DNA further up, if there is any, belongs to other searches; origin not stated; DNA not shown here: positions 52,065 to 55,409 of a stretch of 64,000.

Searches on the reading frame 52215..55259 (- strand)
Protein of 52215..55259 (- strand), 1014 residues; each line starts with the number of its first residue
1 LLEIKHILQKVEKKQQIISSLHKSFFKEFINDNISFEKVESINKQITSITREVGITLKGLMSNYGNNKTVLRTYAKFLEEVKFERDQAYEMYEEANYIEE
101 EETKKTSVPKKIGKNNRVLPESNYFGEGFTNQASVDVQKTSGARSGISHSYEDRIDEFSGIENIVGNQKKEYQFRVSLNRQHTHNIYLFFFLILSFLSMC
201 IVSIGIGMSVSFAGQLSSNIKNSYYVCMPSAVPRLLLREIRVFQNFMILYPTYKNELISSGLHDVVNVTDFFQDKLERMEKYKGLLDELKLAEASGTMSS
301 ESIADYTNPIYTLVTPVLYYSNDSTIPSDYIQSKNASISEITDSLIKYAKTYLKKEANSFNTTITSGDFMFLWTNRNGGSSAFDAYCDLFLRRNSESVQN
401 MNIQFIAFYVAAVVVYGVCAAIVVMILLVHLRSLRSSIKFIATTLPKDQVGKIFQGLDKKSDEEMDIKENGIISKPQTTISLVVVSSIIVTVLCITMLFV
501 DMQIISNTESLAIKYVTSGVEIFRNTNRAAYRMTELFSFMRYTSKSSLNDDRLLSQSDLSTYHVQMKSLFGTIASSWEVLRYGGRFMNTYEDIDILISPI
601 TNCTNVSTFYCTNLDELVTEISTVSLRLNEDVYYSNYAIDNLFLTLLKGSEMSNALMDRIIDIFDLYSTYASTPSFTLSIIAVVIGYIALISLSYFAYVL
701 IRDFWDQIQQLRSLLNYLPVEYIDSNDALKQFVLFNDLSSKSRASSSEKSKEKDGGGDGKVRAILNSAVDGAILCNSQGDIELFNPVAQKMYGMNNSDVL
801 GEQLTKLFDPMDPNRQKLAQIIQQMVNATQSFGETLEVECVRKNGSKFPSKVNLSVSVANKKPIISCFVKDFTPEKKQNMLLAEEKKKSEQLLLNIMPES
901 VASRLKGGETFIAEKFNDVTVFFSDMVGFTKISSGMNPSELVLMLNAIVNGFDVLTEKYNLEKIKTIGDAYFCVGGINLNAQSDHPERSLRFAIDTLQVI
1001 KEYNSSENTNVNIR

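Call 8: search_protein_families(library=pfam, proteins=[window:52215-55259:-], max_evalue=0.01)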
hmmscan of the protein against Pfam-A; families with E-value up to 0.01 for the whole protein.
window:52215-55259:- (1014 aa): 6 families
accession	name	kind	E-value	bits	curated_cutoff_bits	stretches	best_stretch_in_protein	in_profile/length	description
PF00211.25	Guanylate_cyc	-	1e-22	81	21.9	1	913-1014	3-103/183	Adenylate and Guanylate cyclase catalytic domain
PF13426.13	PAS_9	-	1.5e-15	57.8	27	1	770-873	2-102/103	PAS domain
PF25474.1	TPR_TmcB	-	7.2e-15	55.5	27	1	2-104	22-124/125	TmcB, TPR repeats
PF00989.32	PAS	-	2.3e-09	37.7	22.6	1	760-871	2-112/113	PAS fold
PF13188.13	PAS_8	-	0.0015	18.8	21.8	1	761-816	3-55/65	PAS domain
PF08448.16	PAS_4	-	0.0096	16.6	23.1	0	765-831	1-65/110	PAS fold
